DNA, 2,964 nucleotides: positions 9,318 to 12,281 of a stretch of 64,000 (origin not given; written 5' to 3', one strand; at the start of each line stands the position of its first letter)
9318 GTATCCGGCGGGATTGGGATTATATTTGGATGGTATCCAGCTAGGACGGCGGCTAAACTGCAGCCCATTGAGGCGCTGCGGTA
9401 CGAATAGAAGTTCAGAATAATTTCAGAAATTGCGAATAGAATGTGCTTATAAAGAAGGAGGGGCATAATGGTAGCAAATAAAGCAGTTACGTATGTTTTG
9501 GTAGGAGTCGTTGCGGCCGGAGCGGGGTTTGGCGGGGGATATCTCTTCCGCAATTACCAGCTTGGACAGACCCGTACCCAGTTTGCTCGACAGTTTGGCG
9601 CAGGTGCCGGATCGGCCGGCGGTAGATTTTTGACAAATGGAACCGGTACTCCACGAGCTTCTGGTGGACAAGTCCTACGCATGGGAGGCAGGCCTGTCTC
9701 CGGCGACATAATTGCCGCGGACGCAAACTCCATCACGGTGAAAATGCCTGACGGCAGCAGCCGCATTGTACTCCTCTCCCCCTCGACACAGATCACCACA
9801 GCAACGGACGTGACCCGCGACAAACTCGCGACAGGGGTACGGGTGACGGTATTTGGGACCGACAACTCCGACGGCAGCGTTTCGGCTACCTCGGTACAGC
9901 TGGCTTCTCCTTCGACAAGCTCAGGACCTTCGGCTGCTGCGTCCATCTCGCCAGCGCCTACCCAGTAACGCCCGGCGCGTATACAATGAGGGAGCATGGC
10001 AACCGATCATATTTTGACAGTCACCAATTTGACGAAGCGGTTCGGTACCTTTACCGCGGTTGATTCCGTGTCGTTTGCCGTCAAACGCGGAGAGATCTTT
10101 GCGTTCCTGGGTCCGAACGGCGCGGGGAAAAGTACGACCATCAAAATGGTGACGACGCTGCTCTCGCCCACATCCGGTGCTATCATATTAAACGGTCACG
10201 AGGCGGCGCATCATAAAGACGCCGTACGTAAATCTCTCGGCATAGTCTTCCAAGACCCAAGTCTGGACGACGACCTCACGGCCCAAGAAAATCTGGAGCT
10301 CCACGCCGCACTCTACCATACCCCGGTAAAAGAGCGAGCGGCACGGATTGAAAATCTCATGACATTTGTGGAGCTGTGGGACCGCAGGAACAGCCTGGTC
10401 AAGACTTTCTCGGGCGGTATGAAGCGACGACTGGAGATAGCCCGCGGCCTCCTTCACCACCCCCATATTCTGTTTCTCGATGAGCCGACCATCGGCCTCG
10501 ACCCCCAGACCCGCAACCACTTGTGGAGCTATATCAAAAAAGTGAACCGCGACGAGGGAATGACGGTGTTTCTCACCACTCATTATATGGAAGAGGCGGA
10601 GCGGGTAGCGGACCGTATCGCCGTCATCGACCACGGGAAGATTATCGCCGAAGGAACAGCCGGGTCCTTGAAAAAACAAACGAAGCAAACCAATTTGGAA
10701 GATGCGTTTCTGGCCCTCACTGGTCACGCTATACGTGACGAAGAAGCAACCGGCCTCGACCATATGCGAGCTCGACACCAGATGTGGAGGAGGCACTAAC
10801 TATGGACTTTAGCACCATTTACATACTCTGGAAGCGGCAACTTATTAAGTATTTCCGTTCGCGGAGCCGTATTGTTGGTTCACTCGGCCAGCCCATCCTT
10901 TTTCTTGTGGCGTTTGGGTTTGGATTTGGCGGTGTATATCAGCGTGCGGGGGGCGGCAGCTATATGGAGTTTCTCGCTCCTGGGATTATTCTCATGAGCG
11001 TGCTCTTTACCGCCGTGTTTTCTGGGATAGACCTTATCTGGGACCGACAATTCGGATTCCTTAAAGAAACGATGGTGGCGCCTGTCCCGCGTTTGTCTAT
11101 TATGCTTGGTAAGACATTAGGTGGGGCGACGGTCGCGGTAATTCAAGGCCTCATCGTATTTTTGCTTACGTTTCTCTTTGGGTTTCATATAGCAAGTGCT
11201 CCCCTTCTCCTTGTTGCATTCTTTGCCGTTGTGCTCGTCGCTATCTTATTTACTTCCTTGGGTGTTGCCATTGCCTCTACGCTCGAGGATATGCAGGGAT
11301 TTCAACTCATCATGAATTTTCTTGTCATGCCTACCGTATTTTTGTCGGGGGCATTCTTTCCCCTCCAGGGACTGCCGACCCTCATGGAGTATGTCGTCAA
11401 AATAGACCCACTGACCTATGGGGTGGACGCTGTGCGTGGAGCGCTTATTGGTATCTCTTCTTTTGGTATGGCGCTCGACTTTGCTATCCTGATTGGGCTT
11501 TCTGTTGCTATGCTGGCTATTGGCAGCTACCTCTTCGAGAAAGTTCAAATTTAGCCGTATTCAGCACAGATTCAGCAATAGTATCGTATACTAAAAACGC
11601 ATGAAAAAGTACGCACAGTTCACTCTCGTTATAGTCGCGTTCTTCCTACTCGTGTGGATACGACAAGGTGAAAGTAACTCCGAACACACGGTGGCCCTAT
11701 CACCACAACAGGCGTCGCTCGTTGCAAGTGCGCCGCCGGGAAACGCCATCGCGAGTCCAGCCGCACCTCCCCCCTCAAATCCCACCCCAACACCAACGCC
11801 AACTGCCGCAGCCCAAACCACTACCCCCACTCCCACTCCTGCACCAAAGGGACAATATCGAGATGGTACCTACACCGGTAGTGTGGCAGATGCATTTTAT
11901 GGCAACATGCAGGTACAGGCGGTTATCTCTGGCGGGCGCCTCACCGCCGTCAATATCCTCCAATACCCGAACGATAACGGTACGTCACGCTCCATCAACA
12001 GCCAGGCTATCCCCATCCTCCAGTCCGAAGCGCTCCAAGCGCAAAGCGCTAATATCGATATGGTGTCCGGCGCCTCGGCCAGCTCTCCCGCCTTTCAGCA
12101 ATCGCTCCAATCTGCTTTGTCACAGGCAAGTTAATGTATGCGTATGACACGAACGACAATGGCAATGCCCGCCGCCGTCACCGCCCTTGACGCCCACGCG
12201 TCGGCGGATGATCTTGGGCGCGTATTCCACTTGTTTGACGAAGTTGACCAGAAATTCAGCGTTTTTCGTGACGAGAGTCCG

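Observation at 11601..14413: Compact flavin module: secreted FMN-binding protein, ApbE flavin transferase, and RnfD/NqrB-like membrane domain fused to an FNR-like reductase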

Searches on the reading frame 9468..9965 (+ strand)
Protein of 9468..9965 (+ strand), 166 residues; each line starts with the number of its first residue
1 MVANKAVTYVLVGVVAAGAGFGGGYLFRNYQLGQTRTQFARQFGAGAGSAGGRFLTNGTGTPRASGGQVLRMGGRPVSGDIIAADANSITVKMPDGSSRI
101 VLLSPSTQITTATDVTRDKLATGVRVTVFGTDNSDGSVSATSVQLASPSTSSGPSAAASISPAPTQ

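Call 3: search_protein_families(library=pfam, proteins=[window:9468-9965:+], max_evalue=0.01)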
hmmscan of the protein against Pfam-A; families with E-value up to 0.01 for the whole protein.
window:9468-9965:+ (166 aa): 1 family
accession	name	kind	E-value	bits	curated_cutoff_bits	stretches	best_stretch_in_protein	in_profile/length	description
PF18914.6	DUF5666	-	1.9e-06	28.5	27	1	79-143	2-59/60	Domain of unknown function (DUF5666)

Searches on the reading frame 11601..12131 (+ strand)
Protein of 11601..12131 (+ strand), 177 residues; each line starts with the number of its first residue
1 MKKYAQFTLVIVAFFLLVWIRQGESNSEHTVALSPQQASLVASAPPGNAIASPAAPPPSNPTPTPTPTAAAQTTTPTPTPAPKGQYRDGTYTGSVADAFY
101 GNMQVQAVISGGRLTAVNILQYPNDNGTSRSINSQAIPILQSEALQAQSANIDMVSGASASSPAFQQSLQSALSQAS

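Call 3: search_protein_families(library=pfam, proteins=[window:11601-12131:+], max_evalue=0.01)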
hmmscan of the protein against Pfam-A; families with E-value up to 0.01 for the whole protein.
window:11601-12131:+ (177 aa): 1 family
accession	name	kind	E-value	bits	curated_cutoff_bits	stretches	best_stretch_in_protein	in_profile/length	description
PF04205.19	FMN_bind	-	3.5e-06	28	22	1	100-174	3-77/77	FMN-binding domain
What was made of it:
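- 11601..12134 (+): NqrC/RnfG-like subunit: membrane-anchored single-domain FMN_bind protein, 177 aa. PF04205 at 28 bits (call 3).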

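Call 4: search_protein_families(library=ncbifam, proteins=[window:11601-12131:+], max_evalue=0.01)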
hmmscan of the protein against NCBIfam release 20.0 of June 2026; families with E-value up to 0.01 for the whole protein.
window:11601-12131:+ (177 aa): 0 families

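Call 48: list_cluster_members(proteins=[P0001, window:11601-12131:+, P0002])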
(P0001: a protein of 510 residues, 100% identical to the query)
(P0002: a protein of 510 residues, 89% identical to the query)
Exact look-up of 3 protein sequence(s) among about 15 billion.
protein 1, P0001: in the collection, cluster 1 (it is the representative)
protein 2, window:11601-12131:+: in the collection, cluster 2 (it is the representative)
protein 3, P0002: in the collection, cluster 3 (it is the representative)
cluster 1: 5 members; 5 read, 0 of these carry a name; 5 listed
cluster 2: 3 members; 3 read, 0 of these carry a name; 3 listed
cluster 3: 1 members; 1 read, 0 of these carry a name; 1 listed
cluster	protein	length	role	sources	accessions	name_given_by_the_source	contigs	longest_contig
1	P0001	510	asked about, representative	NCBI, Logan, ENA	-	-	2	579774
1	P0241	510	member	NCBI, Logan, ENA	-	-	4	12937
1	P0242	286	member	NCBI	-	-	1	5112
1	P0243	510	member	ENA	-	-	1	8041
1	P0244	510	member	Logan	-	-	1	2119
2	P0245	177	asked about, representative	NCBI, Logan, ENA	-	-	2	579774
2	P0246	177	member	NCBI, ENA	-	-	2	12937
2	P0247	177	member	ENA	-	-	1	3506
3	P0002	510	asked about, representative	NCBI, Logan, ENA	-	-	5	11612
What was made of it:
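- Tried and rejected: No named record was returned (call 48).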

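Call 59: search_solved_structures(query=window:11601-12131:+, max_evalue=1, show_alignments=2)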
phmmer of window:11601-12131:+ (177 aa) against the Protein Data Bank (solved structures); distinct sequences matched with E-value up to 1: 29.
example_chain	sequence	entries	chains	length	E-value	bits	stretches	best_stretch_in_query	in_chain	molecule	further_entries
8p2a_A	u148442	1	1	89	7e-14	55.3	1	90-176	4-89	FMN-binding domain-containing protein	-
5mfd_A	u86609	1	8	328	7.1e-11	45.6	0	96-126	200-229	YIIIM''6AII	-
6sa8_A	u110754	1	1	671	8.1e-10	42.1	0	93-126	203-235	ring-like DARPin-Armadillo fusion H83_D01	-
4v3o_A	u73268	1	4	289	2.9e-09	40.3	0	96-126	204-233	YIII_M5_AII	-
6s9l_A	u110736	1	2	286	3.7e-09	40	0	100-132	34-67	KR4KLSF Lock1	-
6s9n_A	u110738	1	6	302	3.7e-09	40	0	98-128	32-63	Lock2_KRKRKAKLSF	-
6s9m_A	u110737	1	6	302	3.7e-09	40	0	98-128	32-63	Lock2_KRKRKAKITW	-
6sa7_A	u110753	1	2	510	4e-09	39.9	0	93-126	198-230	DARPin-Armadillo fusion C8long83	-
5aei_A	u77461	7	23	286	5e-09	39.6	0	99-126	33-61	DESIGNED ARMADILLO REPEAT PROTEIN YIIIM5AII | YIIIM5AII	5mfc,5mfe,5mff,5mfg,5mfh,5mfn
4pls_A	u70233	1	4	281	5.7e-09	39.4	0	96-126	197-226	Arm00010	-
4plq_A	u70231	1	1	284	7e-09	39.1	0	96-126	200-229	Arm00011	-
4plr_A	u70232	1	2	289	7.4e-09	39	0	96-127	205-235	Arm00008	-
8oh7_A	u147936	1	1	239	1.6e-07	34.7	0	98-126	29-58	Designed Armadillo repeat protein with four internal modules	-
7qnp_AAA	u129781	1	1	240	1.7e-07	34.6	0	98-126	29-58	Designed Armadillo Repeat Protein N(A4)M4C(AII)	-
4db8_A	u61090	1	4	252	2.8e-07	33.9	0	99-126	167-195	Armadillo-repeat Protein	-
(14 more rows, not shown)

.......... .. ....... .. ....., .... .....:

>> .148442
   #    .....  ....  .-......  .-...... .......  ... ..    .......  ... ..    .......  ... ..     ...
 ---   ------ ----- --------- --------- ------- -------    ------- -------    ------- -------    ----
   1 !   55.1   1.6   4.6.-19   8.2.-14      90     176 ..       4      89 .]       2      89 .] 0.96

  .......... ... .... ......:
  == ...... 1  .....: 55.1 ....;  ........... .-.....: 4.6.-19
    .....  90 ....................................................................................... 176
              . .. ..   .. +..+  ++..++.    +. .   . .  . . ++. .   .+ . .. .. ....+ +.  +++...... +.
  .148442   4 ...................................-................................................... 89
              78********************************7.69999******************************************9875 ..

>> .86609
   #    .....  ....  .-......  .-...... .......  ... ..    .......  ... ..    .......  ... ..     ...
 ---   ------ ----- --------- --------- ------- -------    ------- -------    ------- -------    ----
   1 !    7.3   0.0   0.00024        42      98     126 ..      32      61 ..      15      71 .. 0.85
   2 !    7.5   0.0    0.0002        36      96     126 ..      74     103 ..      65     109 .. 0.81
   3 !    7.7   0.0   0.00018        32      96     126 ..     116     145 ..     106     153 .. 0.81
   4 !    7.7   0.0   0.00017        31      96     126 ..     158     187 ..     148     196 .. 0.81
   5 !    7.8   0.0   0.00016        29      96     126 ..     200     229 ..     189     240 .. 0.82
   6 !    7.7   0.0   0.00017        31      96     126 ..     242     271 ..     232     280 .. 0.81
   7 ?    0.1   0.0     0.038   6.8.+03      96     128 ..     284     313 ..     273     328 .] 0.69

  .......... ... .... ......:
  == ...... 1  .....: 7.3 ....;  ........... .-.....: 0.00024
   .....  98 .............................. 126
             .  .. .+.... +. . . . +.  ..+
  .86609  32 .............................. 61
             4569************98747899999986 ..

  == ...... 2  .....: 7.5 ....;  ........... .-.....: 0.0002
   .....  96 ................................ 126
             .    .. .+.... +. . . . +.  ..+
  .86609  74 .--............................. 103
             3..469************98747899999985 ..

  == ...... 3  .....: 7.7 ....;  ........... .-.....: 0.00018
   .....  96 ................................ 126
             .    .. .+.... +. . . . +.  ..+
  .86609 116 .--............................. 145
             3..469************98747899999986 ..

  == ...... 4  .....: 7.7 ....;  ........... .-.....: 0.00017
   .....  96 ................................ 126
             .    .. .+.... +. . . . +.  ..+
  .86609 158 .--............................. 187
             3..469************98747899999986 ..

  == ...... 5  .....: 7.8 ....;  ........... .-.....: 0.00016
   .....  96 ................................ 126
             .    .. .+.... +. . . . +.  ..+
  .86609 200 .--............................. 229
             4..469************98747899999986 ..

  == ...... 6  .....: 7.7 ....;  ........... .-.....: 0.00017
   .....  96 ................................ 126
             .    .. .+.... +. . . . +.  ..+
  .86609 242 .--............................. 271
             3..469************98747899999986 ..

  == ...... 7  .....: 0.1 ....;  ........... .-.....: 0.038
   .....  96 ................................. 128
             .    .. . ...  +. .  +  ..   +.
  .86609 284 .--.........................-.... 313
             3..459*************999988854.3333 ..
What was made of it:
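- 11601..12134 (+): Matches 8P2A (SaFMN3-D2, covalent FMN on Thr) at E=7e-14 (call 59).
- On FMN_bind ApbE substrates (PF04205; NqrC/RnfG/PplA class): 8P2A matches at E=7e-14 (call 59).
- Checked: It matches the solved covalent-FMN domain 8P2A at E=7e-14 over residues 90-176 (call 59).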
